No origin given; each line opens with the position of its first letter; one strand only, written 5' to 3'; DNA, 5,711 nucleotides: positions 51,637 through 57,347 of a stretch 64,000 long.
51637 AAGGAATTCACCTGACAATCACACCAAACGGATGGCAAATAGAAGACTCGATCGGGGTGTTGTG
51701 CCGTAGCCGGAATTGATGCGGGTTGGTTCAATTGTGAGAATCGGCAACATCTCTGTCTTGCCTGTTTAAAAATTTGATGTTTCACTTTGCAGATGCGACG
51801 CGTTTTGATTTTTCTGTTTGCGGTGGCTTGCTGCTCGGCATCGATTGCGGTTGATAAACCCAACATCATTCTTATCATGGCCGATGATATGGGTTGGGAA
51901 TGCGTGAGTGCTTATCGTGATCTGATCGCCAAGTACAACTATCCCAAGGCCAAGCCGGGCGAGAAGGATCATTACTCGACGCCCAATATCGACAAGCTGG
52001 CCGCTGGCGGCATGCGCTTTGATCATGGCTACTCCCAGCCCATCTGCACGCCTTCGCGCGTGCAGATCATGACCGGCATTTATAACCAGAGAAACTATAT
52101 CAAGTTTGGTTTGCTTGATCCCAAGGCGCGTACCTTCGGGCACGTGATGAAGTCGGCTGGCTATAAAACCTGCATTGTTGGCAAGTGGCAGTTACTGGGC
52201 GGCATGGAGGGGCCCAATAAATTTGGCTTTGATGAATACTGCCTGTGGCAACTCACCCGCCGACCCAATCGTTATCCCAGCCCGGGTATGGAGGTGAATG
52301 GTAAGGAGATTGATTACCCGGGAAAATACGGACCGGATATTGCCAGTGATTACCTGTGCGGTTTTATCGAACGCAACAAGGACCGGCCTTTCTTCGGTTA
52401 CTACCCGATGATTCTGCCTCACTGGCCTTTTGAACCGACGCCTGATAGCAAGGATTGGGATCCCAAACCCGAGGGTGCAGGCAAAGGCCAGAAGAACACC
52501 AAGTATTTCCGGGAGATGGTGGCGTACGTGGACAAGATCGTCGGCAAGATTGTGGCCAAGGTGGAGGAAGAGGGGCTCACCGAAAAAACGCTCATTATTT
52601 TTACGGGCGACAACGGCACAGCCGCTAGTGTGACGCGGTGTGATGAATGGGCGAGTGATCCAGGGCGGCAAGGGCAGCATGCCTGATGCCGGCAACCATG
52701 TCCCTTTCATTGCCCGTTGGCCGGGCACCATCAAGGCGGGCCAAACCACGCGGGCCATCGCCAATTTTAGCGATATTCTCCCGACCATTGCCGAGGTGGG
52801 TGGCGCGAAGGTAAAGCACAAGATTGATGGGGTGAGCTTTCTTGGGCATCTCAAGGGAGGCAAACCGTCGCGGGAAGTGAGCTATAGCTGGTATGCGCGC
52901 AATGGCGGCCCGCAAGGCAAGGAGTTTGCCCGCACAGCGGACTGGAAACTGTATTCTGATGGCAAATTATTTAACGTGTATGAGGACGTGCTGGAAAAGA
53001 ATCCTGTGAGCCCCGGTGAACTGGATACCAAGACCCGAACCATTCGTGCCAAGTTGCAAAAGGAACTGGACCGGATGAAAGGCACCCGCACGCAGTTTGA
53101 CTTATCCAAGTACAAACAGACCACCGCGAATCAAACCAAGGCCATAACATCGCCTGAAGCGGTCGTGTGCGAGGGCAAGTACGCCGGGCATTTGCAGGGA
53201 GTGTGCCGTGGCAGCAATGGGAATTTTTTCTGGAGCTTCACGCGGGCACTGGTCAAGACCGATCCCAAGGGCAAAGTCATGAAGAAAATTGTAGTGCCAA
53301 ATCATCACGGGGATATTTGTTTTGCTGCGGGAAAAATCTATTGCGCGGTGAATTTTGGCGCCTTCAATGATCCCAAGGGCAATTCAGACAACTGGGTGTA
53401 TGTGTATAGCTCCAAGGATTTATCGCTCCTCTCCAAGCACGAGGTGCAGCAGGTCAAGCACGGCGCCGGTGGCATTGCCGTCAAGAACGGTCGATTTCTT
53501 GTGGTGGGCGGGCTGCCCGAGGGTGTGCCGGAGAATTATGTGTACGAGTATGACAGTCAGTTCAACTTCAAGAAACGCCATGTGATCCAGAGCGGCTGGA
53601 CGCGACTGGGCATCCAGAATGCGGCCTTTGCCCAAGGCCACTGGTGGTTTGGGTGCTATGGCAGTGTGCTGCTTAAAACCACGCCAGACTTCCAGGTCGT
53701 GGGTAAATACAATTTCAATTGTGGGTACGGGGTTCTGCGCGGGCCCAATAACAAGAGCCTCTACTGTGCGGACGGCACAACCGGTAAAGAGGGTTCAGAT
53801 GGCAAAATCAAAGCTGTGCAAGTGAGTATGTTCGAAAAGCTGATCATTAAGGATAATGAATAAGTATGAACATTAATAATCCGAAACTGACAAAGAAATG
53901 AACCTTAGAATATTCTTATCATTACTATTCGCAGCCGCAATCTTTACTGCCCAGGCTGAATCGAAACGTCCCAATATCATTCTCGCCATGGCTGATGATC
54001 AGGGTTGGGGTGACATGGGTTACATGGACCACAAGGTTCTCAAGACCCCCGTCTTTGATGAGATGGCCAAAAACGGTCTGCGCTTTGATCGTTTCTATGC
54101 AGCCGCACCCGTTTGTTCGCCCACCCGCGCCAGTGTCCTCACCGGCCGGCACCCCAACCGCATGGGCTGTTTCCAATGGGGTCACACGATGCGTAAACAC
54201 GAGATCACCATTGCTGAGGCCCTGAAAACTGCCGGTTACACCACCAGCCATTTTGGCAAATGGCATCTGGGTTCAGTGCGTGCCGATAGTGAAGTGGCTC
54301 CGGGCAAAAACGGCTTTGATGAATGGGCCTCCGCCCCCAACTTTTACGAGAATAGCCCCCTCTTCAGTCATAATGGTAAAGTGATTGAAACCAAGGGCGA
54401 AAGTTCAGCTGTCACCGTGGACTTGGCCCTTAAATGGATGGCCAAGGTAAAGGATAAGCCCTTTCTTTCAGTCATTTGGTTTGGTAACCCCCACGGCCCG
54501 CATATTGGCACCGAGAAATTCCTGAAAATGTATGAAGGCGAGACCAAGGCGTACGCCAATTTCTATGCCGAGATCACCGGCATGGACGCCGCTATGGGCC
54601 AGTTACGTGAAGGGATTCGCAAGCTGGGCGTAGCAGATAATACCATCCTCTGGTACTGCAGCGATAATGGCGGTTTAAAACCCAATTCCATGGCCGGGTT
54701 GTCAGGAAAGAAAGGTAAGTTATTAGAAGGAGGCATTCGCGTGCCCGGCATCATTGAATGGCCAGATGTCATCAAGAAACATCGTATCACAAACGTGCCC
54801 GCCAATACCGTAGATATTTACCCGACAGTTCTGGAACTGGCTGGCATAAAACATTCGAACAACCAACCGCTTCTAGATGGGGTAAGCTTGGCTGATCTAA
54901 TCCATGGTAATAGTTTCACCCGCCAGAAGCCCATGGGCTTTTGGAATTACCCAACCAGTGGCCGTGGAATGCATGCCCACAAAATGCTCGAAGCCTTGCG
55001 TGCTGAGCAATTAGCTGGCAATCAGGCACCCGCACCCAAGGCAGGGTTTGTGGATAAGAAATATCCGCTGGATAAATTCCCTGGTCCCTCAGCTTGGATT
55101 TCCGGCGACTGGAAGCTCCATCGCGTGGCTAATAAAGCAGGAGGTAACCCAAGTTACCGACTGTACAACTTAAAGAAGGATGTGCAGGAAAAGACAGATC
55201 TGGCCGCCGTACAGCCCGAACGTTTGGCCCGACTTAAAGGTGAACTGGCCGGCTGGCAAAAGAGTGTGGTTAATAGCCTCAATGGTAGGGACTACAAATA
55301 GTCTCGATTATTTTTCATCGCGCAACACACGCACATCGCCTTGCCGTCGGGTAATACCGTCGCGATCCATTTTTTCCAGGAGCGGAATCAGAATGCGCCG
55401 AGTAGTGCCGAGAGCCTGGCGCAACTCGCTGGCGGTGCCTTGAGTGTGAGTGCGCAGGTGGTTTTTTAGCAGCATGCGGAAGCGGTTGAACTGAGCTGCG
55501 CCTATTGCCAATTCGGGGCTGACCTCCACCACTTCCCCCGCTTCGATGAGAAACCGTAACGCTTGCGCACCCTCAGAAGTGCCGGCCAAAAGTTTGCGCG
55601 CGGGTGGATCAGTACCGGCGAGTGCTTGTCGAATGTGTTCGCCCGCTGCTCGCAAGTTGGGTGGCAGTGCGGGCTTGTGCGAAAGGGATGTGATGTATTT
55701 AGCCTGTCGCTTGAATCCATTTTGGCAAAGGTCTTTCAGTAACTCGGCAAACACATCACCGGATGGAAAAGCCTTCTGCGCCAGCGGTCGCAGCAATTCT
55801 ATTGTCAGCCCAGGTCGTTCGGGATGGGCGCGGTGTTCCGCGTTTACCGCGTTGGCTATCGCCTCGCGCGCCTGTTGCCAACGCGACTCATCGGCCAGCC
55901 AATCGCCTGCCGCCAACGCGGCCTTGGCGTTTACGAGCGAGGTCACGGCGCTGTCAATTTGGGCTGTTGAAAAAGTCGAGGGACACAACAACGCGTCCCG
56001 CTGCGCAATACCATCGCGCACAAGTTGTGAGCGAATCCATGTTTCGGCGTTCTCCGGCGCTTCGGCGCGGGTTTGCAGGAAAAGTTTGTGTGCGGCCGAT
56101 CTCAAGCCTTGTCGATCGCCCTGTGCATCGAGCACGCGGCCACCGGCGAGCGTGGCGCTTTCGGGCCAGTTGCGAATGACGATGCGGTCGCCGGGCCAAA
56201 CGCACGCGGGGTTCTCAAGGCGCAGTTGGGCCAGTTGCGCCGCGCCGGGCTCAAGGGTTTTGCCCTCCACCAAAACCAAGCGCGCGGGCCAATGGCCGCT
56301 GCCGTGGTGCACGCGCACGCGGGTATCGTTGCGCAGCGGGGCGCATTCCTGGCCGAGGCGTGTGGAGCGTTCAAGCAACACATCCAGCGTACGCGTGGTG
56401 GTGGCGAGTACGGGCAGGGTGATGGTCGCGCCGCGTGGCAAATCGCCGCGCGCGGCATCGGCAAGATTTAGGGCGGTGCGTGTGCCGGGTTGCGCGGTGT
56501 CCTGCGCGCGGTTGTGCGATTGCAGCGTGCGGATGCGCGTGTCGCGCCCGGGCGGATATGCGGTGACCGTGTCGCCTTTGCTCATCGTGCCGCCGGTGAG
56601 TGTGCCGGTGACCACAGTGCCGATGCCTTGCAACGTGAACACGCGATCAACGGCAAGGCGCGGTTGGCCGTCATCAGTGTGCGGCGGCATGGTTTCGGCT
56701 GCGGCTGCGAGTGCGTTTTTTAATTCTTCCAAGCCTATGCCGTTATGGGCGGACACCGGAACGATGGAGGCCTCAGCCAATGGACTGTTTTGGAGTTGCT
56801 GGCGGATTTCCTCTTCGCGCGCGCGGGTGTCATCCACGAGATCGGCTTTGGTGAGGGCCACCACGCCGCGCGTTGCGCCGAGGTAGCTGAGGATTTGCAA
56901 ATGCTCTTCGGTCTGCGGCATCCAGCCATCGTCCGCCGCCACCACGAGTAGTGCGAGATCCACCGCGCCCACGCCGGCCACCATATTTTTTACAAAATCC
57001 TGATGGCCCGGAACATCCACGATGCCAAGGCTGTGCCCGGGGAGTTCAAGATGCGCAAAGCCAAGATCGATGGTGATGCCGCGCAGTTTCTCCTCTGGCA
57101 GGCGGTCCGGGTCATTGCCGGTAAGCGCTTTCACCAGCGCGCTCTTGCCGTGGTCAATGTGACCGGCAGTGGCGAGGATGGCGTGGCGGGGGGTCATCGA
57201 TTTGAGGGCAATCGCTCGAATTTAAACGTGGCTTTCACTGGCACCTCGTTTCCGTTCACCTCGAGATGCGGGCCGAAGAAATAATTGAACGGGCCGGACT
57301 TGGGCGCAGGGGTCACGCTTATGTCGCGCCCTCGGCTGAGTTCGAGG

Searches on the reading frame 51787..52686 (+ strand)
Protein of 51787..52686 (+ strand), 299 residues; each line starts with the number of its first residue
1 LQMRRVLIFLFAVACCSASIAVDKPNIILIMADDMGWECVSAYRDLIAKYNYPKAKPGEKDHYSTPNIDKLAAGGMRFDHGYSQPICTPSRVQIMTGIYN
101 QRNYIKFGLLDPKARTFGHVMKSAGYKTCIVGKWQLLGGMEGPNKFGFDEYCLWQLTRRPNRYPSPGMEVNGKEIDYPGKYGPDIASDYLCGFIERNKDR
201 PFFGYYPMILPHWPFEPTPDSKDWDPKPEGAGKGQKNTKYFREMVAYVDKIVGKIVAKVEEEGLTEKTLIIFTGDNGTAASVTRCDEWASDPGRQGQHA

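Call 30: search_protein_families(library=pfam, proteins=[window:51787-52686:+], max_evalue=0.001)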
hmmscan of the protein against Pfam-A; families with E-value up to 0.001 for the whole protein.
window:51787-52686:+ (299 aa): 2 families
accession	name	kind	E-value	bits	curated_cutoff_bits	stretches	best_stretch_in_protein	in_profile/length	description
PF00884.28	Sulfatase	-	1.4e-36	126.8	25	1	25-280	1-245/301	Sulfatase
PF01663.27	Phosphodiest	-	2.1e-06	28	23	1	195-281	129-224/342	Type I phosphodiesterase / nucleotide pyrophosphatase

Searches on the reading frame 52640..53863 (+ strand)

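Call 30: search_protein_families(library=pfam, proteins=[window:52640-53863:+], max_evalue=0.001)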
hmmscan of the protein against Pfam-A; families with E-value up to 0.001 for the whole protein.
window:52640-53863:+ (407 aa): 2 families
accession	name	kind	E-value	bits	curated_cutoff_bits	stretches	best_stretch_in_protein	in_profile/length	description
PF16347.10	SGSH_C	-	6.1e-08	33.4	29.3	1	14-146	11-151/154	N-sulphoglucosamine sulphohydrolase, C-terminal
PF00884.28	Sulfatase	-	5.7e-05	23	25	1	7-55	252-300/301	Sulfatase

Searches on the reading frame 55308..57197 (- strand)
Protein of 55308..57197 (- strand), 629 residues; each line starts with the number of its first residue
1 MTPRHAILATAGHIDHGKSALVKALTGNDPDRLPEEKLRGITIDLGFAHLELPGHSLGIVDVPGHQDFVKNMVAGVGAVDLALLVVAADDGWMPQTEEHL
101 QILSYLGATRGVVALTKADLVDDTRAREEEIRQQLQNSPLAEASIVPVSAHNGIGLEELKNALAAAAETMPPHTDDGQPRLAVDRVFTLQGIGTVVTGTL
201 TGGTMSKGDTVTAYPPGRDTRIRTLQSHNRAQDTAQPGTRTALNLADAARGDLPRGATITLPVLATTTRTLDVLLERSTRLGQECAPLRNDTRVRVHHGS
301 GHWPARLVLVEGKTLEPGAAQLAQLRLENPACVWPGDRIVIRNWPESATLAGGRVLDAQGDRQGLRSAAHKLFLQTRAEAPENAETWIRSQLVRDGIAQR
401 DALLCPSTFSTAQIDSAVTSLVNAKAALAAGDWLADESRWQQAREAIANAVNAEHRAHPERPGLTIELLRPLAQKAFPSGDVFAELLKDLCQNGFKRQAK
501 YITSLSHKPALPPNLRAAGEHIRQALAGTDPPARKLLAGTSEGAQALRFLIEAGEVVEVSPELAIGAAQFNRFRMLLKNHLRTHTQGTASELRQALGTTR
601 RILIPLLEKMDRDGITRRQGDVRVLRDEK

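Call 12: find_encoding_contigs(protein=window:55308-57197:-, flank=10000, max_places=6)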
Protein window:55308-57197:- (629 aa): no gene with exactly this product is on record in the collection.
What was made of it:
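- Tried and rejected: An exact look-up of the window's SelB found no record, so the source contig could not be identified (call 12).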
